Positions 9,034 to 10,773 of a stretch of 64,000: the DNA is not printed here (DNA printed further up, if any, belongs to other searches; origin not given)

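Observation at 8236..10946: Membrane-anchored ClpB-like unfoldase with a catalytically degenerate D1 ring, coupled to a small membrane protein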

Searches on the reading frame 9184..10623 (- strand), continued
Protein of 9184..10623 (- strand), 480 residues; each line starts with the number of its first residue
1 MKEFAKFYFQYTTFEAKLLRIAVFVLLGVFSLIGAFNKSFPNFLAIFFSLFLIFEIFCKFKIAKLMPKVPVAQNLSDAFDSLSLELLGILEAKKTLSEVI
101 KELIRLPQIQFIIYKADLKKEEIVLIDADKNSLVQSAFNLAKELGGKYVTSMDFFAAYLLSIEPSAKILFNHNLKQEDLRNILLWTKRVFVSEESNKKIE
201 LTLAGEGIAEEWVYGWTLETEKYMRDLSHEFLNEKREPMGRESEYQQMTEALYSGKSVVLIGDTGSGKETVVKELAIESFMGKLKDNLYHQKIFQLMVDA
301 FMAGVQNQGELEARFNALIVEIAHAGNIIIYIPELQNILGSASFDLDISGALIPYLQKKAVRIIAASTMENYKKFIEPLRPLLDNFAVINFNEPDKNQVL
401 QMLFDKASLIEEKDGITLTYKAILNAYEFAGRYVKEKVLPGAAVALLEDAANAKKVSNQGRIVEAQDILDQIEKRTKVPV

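Call 85: search_protein_families(library=pfam, proteins=[P0348, P0294, P0316, P0322, P0335, P0343, P0354, P0341, P0390, P0285], max_evalue=0.001)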
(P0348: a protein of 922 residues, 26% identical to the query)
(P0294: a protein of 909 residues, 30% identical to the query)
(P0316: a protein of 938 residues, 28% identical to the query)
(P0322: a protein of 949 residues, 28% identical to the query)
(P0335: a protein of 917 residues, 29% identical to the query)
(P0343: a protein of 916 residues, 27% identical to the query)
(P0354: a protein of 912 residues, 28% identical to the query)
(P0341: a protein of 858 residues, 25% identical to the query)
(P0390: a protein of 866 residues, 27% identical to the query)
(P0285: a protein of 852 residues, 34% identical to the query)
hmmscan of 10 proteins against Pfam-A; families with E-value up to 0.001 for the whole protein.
P0348 (922 aa): 15 families
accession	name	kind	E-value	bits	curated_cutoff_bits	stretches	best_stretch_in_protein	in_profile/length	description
PF07724.20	AAA_2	-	2.2e-60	203.9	27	1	656-820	1-164/166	AAA domain (Cdc48 subfamily)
PF10431.15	ClpB_D2-small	-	1.1e-21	77.1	21.9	1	828-902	1-75/81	C-terminal, D2-small domain, of ClpB protein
PF07728.20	AAA_5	-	2.2e-15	57.3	22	1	660-782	1-125/139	AAA domain (dynein-related subfamily)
PF00004.35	AAA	-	1.3e-14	55.2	21.2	2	661-780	1-110/131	ATPase family associated with various cellular activities (AAA)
PF17871.7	AAA_lid_9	-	3e-11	43.6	22.8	1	523-604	2-82/104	AAA lid domain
PF13401.12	AAA_22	-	4.1e-08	34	27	0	661-756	8-110/130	AAA domain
PF00158.32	Sigma54_activat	-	2.5e-07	31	20.2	1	639-780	3-144/168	Sigma-54 interaction domain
PF01078.27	Mg_chelatase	-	5.1e-07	29.7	20.3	0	367-422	10-65/207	Magnesium chelatase, subunit ChlI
PF13191.12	AAA_16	-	2.6e-06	28.5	32.6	0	362-404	3-49/167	AAA ATPase domain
PF01637.24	ATPase_2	-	0.00013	22.3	33.2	0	364-403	4-44/225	ATPase domain predominantly from Archaea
PF20720.3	nSTAND3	-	0.00015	21.9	27.2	0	380-408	18-46/155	Novel STAND NTPase 3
PF12775.13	AAA_7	-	0.00022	21.3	25.8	0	660-707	35-82/181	P-loop containing dynein motor region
PF12780.13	AAA_8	-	0.00036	20.3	25.6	0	372-410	17-54/259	P-loop containing dynein motor region D4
PF05496.18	RuvB_N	-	0.00064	20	27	0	628-680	7-55/159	Holliday junction DNA helicase RuvB P-loop domain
PF01695.23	IstB_IS21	-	0.00075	19.5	24.1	0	658-679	92-113/238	IstB-like ATP binding protein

P0294 (909 aa): 26 families (the best 25 are shown)
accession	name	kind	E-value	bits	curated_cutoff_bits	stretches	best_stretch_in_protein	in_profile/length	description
PF07724.20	AAA_2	-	5.8e-50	170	27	1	654-817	1-166/166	AAA domain (Cdc48 subfamily)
PF00004.35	AAA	-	1.1e-22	81.3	21.2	2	380-495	1-112/131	ATPase family associated with various cellular activities (AAA)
PF10431.15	ClpB_D2-small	-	7.7e-22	77.6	21.9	1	823-903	1-81/81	C-terminal, D2-small domain, of ClpB protein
PF07728.20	AAA_5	-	8.9e-16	58.6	22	1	659-778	2-125/139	AAA domain (dynein-related subfamily)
PF17871.7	AAA_lid_9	-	1.4e-13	51.1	22.8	1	521-587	3-69/104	AAA lid domain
PF13401.12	AAA_22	-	3e-12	47.4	27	2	375-472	3-104/130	AAA domain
PF13191.12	AAA_16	-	9.1e-12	46.2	32.6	1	362-404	9-51/167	AAA ATPase domain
PF00158.32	Sigma54_activat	-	1.1e-09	38.6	20.2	1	641-792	7-156/168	Sigma-54 interaction domain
PF13173.12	AAA_14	-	2.4e-08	34.5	27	0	380-461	5-75/129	AAA domain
PF12775.13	AAA_7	-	2e-07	31.2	25.8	0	658-709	35-86/181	P-loop containing dynein motor region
PF05729.18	NACHT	-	1.8e-06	28.3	26.7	0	380-408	3-31/167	NACHT domain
PF05673.19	DUF815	-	2.7e-06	27.2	23.8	0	378-403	54-79/249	Protein of unknown function (DUF815)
PF01078.27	Mg_chelatase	-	3.7e-06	26.9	20.3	0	376-420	21-65/207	Magnesium chelatase, subunit ChlI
PF01695.23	IstB_IS21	-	5.1e-06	26.6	24.1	0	364-404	79-120/238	IstB-like ATP binding protein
PF00005.33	ABC_tran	-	2.2e-05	25.5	25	0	379-401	13-35/137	ABC transporter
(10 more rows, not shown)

P0316 (938 aa): 13 families
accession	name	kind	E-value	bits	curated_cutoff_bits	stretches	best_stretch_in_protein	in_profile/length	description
PF07724.20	AAA_2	-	7.5e-55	185.9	27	1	678-841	1-164/166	AAA domain (Cdc48 subfamily)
PF10431.15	ClpB_D2-small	-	1.1e-18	67.4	21.9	1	849-930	1-81/81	C-terminal, D2-small domain, of ClpB protein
PF07728.20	AAA_5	-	2.6e-14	53.9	22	1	683-804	2-125/139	AAA domain (dynein-related subfamily)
PF00004.35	AAA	-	2e-13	51.4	21.2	1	684-805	2-112/131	ATPase family associated with various cellular activities (AAA)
PF17871.7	AAA_lid_9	-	2.3e-11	44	22.8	1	546-611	1-66/104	AAA lid domain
PF13191.12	AAA_16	-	2.8e-06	28.4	32.6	0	387-433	3-52/167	AAA ATPase domain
PF05673.19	DUF815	-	5.7e-06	26.1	23.8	0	393-433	41-81/249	Protein of unknown function (DUF815)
PF13555.12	AAA_29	-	6.6e-05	23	27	0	403-431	22-48/61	P-loop containing region of AAA domain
PF00158.32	Sigma54_activat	-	7e-05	23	20.2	0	682-805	24-146/168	Sigma-54 interaction domain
PF13401.12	AAA_22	-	7.4e-05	23.5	27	0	683-778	8-110/130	AAA domain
PF01078.27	Mg_chelatase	-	0.00042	20.2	20.3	0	682-727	24-65/207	Magnesium chelatase, subunit ChlI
PF12775.13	AAA_7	-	0.00048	20.1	25.8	0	682-731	35-84/181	P-loop containing dynein motor region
PF12780.13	AAA_8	-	0.0009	19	25.6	0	392-431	12-49/259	P-loop containing dynein motor region D4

P0322 (949 aa): 19 families
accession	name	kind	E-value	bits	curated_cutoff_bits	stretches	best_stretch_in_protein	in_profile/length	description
PF07724.20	AAA_2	-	2.9e-53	180.7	27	1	687-852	1-164/166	AAA domain (Cdc48 subfamily)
PF10431.15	ClpB_D2-small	-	5.3e-21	74.9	21.9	1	860-941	1-81/81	C-terminal, D2-small domain, of ClpB protein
PF00004.35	AAA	-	2e-16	61.1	21.2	2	693-818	2-115/131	ATPase family associated with various cellular activities (AAA)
PF07728.20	AAA_5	-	8.5e-15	55.4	22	1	692-816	2-126/139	AAA domain (dynein-related subfamily)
PF17871.7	AAA_lid_9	-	2.9e-12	46.9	22.8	1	554-617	1-64/104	AAA lid domain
PF13191.12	AAA_16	-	4.4e-10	40.8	32.6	1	394-441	2-52/167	AAA ATPase domain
PF00158.32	Sigma54_activat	-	6.2e-09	36.2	20.2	1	684-814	18-144/168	Sigma-54 interaction domain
PF13401.12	AAA_22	-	9.4e-09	36.1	27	0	693-788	9-109/130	AAA domain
PF12775.13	AAA_7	-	1.7e-07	31.4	25.8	0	687-738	31-82/181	P-loop containing dynein motor region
PF05673.19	DUF815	-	1.2e-06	28.3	23.8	0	403-441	43-81/249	Protein of unknown function (DUF815)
PF01637.24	ATPase_2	-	1.4e-06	28.7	33.2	1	395-437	2-44/225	ATPase domain predominantly from Archaea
PF20720.3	nSTAND3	-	6.9e-06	26.3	27.2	0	398-441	4-45/155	Novel STAND NTPase 3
PF00005.33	ABC_tran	-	8.6e-06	26.8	25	0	692-741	14-64/137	ABC transporter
PF13521.12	AAA_28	-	5.8e-05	23.8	27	0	692-712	2-22/164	AAA domain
PF02861.25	Clp_N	-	0.00012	22.6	20.7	0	227-257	16-48/53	Clp amino terminal domain, pathogenicity island component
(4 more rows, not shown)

P0335 (917 aa): 15 families
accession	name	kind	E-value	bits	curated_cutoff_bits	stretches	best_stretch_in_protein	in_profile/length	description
PF07724.20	AAA_2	-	7.4e-51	172.9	27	1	658-822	1-166/166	AAA domain (Cdc48 subfamily)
PF10431.15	ClpB_D2-small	-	3.3e-18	65.9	21.9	1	828-908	1-81/81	C-terminal, D2-small domain, of ClpB protein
PF00004.35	AAA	-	2e-17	64.3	21.2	2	664-780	2-111/131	ATPase family associated with various cellular activities (AAA)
PF07728.20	AAA_5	-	2.1e-16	60.6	22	1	663-781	2-125/139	AAA domain (dynein-related subfamily)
PF17871.7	AAA_lid_9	-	6.5e-15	55.4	22.8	1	526-594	2-68/104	AAA lid domain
PF13191.12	AAA_16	-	1.9e-10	41.9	32.6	1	366-413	2-51/167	AAA ATPase domain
PF13401.12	AAA_22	-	1.6e-08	35.4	27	0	662-754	7-109/130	AAA domain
PF20030.5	bpMoxR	-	7.3e-08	32.2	27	0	370-417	17-61/205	MoxR domain in the MoxR-vWA-beta-propeller ternary systems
PF05673.19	DUF815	-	4.3e-06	26.5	23.8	0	372-412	39-79/249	Protein of unknown function (DUF815)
PF00158.32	Sigma54_activat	-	6.1e-06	26.4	20.2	0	661-779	23-144/168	Sigma-54 interaction domain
PF12775.13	AAA_7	-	9.5e-05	22.4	25.8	0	386-415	33-62/181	P-loop containing dynein motor region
PF01078.27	Mg_chelatase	-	9.7e-05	22.3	20.3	0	387-429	23-65/207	Magnesium chelatase, subunit ChlI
PF20720.3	nSTAND3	-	0.00022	21.4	27.2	0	383-419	14-51/155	Novel STAND NTPase 3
PF05496.18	RuvB_N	-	0.00031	21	27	0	633-682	10-55/159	Holliday junction DNA helicase RuvB P-loop domain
PF07726.17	AAA_3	-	0.00097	19.5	27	0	731-778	64-111/131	ATPase family associated with various cellular activities (AAA)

P0343 (916 aa): 17 families
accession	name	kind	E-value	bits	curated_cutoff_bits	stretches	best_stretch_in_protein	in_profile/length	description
PF07724.20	AAA_2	-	6e-51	173.2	27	1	655-816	1-166/166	AAA domain (Cdc48 subfamily)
PF10431.15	ClpB_D2-small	-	8.7e-23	80.6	21.9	1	822-900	1-79/81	C-terminal, D2-small domain, of ClpB protein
PF00004.35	AAA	-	1.9e-18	67.6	21.2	2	661-784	2-119/131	ATPase family associated with various cellular activities (AAA)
PF07728.20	AAA_5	-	6.2e-15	55.9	22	1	659-775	1-124/139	AAA domain (dynein-related subfamily)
PF17871.7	AAA_lid_9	-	6.4e-11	42.5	22.8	1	523-617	3-96/104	AAA lid domain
PF13191.12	AAA_16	-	2.1e-07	32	32.6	0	362-407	2-51/167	AAA ATPase domain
PF00158.32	Sigma54_activat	-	3.1e-07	30.7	20.2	1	641-774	6-144/168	Sigma-54 interaction domain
PF01078.27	Mg_chelatase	-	4e-07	30.1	20.3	0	368-415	10-57/207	Magnesium chelatase, subunit ChlI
PF12775.13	AAA_7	-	8.4e-07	29.1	25.8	0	659-709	35-85/181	P-loop containing dynein motor region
PF02861.25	Clp_N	-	2.2e-06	28.2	20.7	1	184-229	3-50/53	Clp amino terminal domain, pathogenicity island component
PF06414.18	Zeta_toxin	-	5.9e-05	23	22.3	0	651-698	11-56/199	Zeta toxin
PF20030.5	bpMoxR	-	7.6e-05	22.3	27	0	365-406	17-57/205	MoxR domain in the MoxR-vWA-beta-propeller ternary systems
PF13555.12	AAA_29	-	0.00018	21.7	27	0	382-408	23-50/61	P-loop containing region of AAA domain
PF13604.12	AAA_30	-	0.00032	20.9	27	0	381-444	19-66/191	AAA domain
PF05496.18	RuvB_N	-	0.00035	20.8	27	0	651-679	27-55/159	Holliday junction DNA helicase RuvB P-loop domain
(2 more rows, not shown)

P0354 (912 aa): 15 families
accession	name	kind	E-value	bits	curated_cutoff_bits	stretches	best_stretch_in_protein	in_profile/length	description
PF07724.20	AAA_2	-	5.6e-52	176.6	27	1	660-819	1-164/166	AAA domain (Cdc48 subfamily)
PF10431.15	ClpB_D2-small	-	6.1e-23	81.1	21.9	1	827-907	1-80/81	C-terminal, D2-small domain, of ClpB protein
PF00004.35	AAA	-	8.1e-18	65.6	21.2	2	666-786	2-116/131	ATPase family associated with various cellular activities (AAA)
PF07728.20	AAA_5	-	4.5e-16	59.6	22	1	665-782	2-125/139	AAA domain (dynein-related subfamily)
PF17871.7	AAA_lid_9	-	1.7e-11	44.3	22.8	1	530-591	5-66/104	AAA lid domain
PF13191.12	AAA_16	-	3.3e-08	34.6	32.6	1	366-411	2-50/167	AAA ATPase domain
PF00158.32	Sigma54_activat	-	3.5e-07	30.5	20.2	0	663-783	23-147/168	Sigma-54 interaction domain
PF05673.19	DUF815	-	1e-06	28.6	23.8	0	373-412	41-80/249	Protein of unknown function (DUF815)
PF13401.12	AAA_22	-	3.6e-06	27.8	27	0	663-756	6-110/130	AAA domain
PF06309.17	Torsin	-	5.4e-05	23.8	27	1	621-688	14-79/127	Torsin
PF20720.3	nSTAND3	-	8.4e-05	22.8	27.2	0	663-702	18-58/155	Novel STAND NTPase 3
PF12775.13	AAA_7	-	0.00011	22.2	25.8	0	665-713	36-84/181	P-loop containing dynein motor region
PF05729.18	NACHT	-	0.00019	21.8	26.7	1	665-810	3-163/167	NACHT domain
PF14532.12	Sigma54_activ_2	-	0.00026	21.7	25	0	368-469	2-82/138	Sigma-54 interaction domain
PF02367.23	TsaE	-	0.00059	20.2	26.6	0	647-686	6-45/128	Threonylcarbamoyl adenosine biosynthesis protein TsaE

P0341 (858 aa): 27 families (the best 25 are shown)
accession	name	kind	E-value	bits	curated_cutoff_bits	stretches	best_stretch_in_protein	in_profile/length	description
PF07724.20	AAA_2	-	1.5e-50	171.9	27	1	602-761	1-164/166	AAA domain (Cdc48 subfamily)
PF00004.35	AAA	-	1e-22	81.4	21.2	2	330-445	1-110/131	ATPase family associated with various cellular activities (AAA)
PF10431.15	ClpB_D2-small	-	4.3e-20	72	21.9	1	769-849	1-81/81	C-terminal, D2-small domain, of ClpB protein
PF07728.20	AAA_5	-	6.2e-16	59.1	22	1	607-725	2-126/139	AAA domain (dynein-related subfamily)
PF17871.7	AAA_lid_9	-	1.1e-15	57.9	22.8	1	471-562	1-94/104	AAA lid domain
PF13191.12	AAA_16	-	1.5e-10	42.3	32.6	1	309-347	2-44/167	AAA ATPase domain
PF00158.32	Sigma54_activat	-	9.5e-10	38.9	20.2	1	589-722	7-143/168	Sigma-54 interaction domain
PF13173.12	AAA_14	-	2.8e-09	37.5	27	0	329-410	4-74/129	AAA domain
PF20720.3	nSTAND3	-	1.4e-08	35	27.2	0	316-353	7-43/155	Novel STAND NTPase 3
PF13401.12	AAA_22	-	3.3e-08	34.4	27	0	326-410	4-96/130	AAA domain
PF01637.24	ATPase_2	-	4.2e-07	30.4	33.2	1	312-460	4-172/225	ATPase domain predominantly from Archaea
PF12775.13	AAA_7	-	9.1e-07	29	25.8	0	606-655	35-84/181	P-loop containing dynein motor region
PF06414.18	Zeta_toxin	-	1.9e-06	27.9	22.3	1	595-646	9-57/199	Zeta toxin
PF05673.19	DUF815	-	2e-05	24.3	23.8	0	600-653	49-102/249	Protein of unknown function (DUF815)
PF13238.12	AAA_18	-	2.9e-05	25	29.4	0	609-628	3-22/128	AAA domain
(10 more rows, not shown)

P0390 (866 aa): 29 families (the best 25 are shown)
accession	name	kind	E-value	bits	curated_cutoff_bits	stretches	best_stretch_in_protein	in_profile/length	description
PF07724.20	AAA_2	-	5.9e-58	196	27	1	606-770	1-165/166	AAA domain (Cdc48 subfamily)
PF10431.15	ClpB_D2-small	-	2.5e-24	85.6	21.9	1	777-856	1-80/81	C-terminal, D2-small domain, of ClpB protein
PF00004.35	AAA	-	7.2e-21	75.4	21.2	2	334-467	1-126/131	ATPase family associated with various cellular activities (AAA)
PF07728.20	AAA_5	-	3.6e-14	53.4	22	1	611-730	2-123/139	AAA domain (dynein-related subfamily)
PF17871.7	AAA_lid_9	-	9.9e-14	51.6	22.8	1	475-539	2-66/104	AAA lid domain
PF13191.12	AAA_16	-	1.3e-11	45.7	32.6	1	311-414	1-144/167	AAA ATPase domain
PF13401.12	AAA_22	-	7e-10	39.8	27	1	612-701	9-105/130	AAA domain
PF13173.12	AAA_14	-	1.5e-08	35.2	27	1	333-456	4-109/129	AAA domain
PF01637.24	ATPase_2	-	8.1e-08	32.8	33.2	1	313-452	2-160/225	ATPase domain predominantly from Archaea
PF00158.32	Sigma54_activat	-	1.4e-06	28.6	20.2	1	608-738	22-152/168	Sigma-54 interaction domain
PF01695.23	IstB_IS21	-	1.4e-06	28.5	24.1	1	331-396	92-153/238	IstB-like ATP binding protein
PF10662.15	PduV-EutP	-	8.7e-06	26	21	1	332-376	2-45/143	Ethanolamine utilisation - propanediol utilisation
PF13604.12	AAA_30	-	1e-05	25.8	27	0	611-694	21-102/191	AAA domain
PF00005.33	ABC_tran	-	1.1e-05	26.5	25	0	333-357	13-37/137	ABC transporter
PF05729.18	NACHT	-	1.6e-05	25.3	26.7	0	334-362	3-31/167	NACHT domain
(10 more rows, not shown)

P0285 (852 aa): 20 families
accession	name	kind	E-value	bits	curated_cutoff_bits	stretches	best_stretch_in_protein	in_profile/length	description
PF07724.20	AAA_2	-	2e-49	168.3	27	1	588-752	1-165/166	AAA domain (Cdc48 subfamily)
PF10431.15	ClpB_D2-small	-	7.3e-23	80.9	21.9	1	759-837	1-79/81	C-terminal, D2-small domain, of ClpB protein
PF00004.35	AAA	-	3.7e-18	66.7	21.2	2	594-716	2-115/131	ATPase family associated with various cellular activities (AAA)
PF07728.20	AAA_5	-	1.1e-16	61.6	22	1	593-712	2-125/139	AAA domain (dynein-related subfamily)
PF17871.7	AAA_lid_9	-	7e-16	58.5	22.8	1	459-521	4-66/104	AAA lid domain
PF13401.12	AAA_22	-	3.2e-09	37.6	27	1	592-685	7-109/130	AAA domain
PF00158.32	Sigma54_activat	-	8e-07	29.3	20.2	1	575-727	7-157/168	Sigma-54 interaction domain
PF20030.5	bpMoxR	-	1e-06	28.4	27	0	661-710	98-146/205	MoxR domain in the MoxR-vWA-beta-propeller ternary systems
PF13191.12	AAA_16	-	1.4e-06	29.3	32.6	1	293-340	2-52/167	AAA ATPase domain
PF12775.13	AAA_7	-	1.6e-06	28.2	25.8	0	592-647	35-90/181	P-loop containing dynein motor region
PF13238.12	AAA_18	-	2.1e-06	28.7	29.4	0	316-387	2-77/128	AAA domain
PF20720.3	nSTAND3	-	2.6e-06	27.7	27.2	0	594-624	21-51/155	Novel STAND NTPase 3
PF13604.12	AAA_30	-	1.7e-05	25.1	27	0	301-338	7-44/191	AAA domain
PF13481.12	AAA_25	-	7.4e-05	22.9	27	0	312-340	33-61/195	AAA domain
PF13671.12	AAA_33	-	8e-05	23.4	27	0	316-387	3-74/143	AAA domain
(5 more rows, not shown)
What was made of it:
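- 10027..10428 (-): Residues 66-199: a divergent Clp N-domain fold. Clp_N is detected by Pfam in relatives P0343 and P0322 (call 85).
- On Clp/Hsp100 class 1 (two AAA+ modules): Relatives P0343 and P0322 pass the Pfam Clp_N threshold (call 85).
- Closest known: Torsins. Same: Weak sub-threshold Pfam Torsin hits on the D2 of relatives are in call 85.
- Checked: TM-anchored relatives P0343 and P0322 pass Pfam's Clp_N threshold (call 85).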
